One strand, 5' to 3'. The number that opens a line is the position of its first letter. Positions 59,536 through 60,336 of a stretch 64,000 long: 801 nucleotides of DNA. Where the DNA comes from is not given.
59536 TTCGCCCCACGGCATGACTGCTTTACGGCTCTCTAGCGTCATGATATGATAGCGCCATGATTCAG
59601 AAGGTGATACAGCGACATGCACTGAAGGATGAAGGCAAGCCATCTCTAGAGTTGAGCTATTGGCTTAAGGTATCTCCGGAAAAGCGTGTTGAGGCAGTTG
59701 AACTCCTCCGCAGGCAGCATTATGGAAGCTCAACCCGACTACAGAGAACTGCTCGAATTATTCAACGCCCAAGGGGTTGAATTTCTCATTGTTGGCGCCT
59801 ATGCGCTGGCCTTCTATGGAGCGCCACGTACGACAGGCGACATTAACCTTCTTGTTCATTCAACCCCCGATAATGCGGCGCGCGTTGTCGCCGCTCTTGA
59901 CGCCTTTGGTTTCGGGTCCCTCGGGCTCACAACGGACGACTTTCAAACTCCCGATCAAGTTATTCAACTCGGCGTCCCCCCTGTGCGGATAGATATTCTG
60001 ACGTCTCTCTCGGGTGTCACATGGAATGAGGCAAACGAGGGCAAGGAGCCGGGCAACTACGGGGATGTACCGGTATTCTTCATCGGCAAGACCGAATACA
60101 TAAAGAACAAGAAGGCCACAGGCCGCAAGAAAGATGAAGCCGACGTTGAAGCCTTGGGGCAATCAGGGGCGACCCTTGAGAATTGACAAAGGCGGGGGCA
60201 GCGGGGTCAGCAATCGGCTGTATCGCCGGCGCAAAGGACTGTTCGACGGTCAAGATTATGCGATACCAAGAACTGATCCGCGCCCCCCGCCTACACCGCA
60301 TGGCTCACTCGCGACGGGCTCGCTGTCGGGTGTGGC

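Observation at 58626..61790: Lower-GC inserted island at the 5' end of bioA, bracketed by a diverged ~165-bp duplication of the bioA promoter and first 35 codons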

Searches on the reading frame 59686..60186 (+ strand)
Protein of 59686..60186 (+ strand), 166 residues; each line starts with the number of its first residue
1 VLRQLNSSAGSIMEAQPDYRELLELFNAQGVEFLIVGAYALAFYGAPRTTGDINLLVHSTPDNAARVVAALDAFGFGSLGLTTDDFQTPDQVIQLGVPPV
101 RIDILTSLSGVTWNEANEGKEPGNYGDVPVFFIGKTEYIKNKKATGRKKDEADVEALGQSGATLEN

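Call 6: search_protein_families(library=pfam, proteins=[window:59686-60186:+], max_evalue=0.01)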
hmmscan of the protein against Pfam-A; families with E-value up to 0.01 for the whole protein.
window:59686-60186:+ (166 aa): 0 families

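Call 14: find_encoding_contigs(protein=window:59722-60186:+, flank=6000, max_places=8)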
Protein window:59722-60186:+ (154 aa): 6 contigs read that carry it; 6 places shown.
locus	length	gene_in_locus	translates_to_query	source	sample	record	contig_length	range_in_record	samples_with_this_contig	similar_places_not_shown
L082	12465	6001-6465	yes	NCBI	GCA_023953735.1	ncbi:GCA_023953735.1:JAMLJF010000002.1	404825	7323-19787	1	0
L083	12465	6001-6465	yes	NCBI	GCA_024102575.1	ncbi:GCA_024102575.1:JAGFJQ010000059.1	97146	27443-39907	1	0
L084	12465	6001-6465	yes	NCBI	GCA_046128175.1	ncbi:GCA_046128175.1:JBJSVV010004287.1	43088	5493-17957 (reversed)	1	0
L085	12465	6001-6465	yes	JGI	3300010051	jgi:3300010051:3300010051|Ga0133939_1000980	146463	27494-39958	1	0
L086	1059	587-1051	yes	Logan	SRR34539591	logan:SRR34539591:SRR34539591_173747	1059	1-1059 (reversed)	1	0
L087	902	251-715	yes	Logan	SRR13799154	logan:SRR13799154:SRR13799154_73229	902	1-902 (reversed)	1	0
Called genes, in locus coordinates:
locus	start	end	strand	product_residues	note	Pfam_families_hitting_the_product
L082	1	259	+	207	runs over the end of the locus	PF03458:Gly_transporter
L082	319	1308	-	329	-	PF04055:Radical_SAM, PF06968:BATS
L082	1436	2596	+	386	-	PF00155:Aminotran_1_2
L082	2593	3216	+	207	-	PF12697:Abhydrolase_6, PF12146:Hydrolase_4 (weak), PF00561:Abhydrolase_1 (weak)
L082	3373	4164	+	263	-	PF05401:NodS (weak), PF13489:Methyltransf_23, PF05175:MTS (faint), PF13847:Methyltransf_31, PF08241:Methyltransf_11, PF08242:Methyltransf_12, PF13649:Methyltransf_25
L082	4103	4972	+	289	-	PF01656:CbiA (weak), PF13500:AAA_26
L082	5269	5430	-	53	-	-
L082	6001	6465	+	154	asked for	-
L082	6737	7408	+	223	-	PF05050:Methyltransf_21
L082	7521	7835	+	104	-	PF13376:OmdA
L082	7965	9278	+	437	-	PF00202:Aminotran_3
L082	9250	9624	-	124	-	PF01219:DAGK_prokar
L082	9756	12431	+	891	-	PF28598:PDH_E1_N, PF00456:Transketolase_N, PF17831:PDH_E1_M, PF22613:Transketolase_C_1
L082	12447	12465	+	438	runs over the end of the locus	-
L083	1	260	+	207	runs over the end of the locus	PF03458:Gly_transporter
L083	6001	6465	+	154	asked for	-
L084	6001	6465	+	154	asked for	-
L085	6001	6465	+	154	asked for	-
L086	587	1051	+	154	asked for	-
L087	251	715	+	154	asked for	-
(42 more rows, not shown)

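Call 34: search_protein_families(library=ncbifam, proteins=[window:59686-60186:+], max_evalue=0.1)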
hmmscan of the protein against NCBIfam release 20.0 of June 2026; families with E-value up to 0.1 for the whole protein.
window:59686-60186:+ (166 aa): 0 families

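Call 35: search_protein_families(library=padloc, proteins=[window:59686-60186:+], max_evalue=0.1)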
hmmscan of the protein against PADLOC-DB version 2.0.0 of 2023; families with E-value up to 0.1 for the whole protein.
window:59686-60186:+ (166 aa): 1 family
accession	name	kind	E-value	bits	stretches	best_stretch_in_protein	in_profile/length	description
PDLC02301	AbiEii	-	0.011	13.4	1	43-115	76-147/291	AbiEii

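Call 36: search_solved_structures(query=window:59686-60186:+, max_evalue=1)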
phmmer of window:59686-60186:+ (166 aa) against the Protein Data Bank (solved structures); distinct sequences matched with E-value up to 1: 8.
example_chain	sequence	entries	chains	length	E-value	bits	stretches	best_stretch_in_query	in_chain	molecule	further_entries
4q72_A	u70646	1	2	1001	0.51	13.4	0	25-77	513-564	Proline dehydrogenase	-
6bsn_A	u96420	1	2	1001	0.51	13.4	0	25-77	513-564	Bifunctional protein PutA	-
3haz_A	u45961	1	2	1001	0.51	13.4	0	25-77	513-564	Proline dehydrogenase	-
4q73_A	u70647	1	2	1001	0.51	13.4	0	25-77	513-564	Proline dehydrogenase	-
4q71_A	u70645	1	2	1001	0.51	13.4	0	25-77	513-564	Proline dehydrogenase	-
9i78_3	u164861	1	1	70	0.65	13.1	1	15-40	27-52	SEC61 gamma subunit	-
8d34_A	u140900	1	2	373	0.88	12.6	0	94-140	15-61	Uridylate-specific endoribonuclease nsp15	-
6vww_A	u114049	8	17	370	0.91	12.6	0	94-140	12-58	Uridylate-specific endoribonuclease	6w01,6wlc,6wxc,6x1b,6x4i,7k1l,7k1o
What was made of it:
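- Tried and rejected: The PDB sequence search gave only noise (call 36).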

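Call 43: find_homologous_proteins(query=window:59722-60183:+)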
Query window:59722-60183:+ (154 aa): 2601 proteins with E <= 0.001 among 2670 candidates; the best 120 are listed.
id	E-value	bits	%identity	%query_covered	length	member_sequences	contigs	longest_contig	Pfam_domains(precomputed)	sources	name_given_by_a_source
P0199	7.5e-96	336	99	100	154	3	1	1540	-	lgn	-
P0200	6.5e-77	274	83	94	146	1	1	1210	-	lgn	-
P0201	9.8e-77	274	85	94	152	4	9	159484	-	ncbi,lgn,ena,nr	ncbi:MAG: hypothetical protein H7A43_08855 [Verrucomicrobia bacterium]|nr:hypothetical protein [Verr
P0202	3.4e-73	262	82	94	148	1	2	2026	PF09970.16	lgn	-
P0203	9.9e-68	245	73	95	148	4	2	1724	-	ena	-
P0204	1.4e-67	244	77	94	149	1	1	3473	-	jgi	-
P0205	9.2e-67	241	73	95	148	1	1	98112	-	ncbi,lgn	-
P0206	4.6e-66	239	73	95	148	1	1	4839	-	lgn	-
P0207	1.6e-65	238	73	95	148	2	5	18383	-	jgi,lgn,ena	-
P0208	3.4e-65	236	72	95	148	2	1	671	-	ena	-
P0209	1.6e-64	234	72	95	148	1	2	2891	-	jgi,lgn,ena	-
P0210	1.7e-64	234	72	95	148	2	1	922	-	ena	-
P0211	4.3e-64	233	72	95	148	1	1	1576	-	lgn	-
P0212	4.3e-64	233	71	97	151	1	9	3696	-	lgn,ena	-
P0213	1.5e-63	231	72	95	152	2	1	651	-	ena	-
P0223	8.0e-62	225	66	95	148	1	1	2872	PF19502.6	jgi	jgi:hypothetical protein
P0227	1.2e-61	225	66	95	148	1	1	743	PF19502.6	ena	-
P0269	1.6e-59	218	65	95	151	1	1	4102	PF08843.18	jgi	jgi:hypothetical protein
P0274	2.4e-59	217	65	95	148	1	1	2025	PF09970.16,PF19502.6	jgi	jgi:hypothetical protein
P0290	5.8e-59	216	64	96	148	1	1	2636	PF19502.6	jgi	jgi:hypothetical protein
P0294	1.1e-58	215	64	96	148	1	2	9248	PF19502.6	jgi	jgi:hypothetical protein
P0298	1.5e-58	215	64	96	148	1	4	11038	PF19502.6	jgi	jgi:hypothetical protein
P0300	1.6e-58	215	67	95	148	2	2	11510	PF08843.18,PF09970.16,PF19502.6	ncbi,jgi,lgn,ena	jgi:hypothetical protein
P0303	2.1e-58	214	64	96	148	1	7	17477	PF19502.6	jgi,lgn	jgi:hypothetical protein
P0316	4.1e-58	213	65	95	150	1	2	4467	PF19502.6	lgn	-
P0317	4.1e-58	213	64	96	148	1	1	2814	PF19502.6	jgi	jgi:hypothetical protein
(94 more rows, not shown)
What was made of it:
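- On Minimal nucleotidyltransferase (DUF6036 / DUF2204 / AbiEii-like): Homologues 65-67% identical carry PF19502, PF09970 or PF08843 (call 43).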
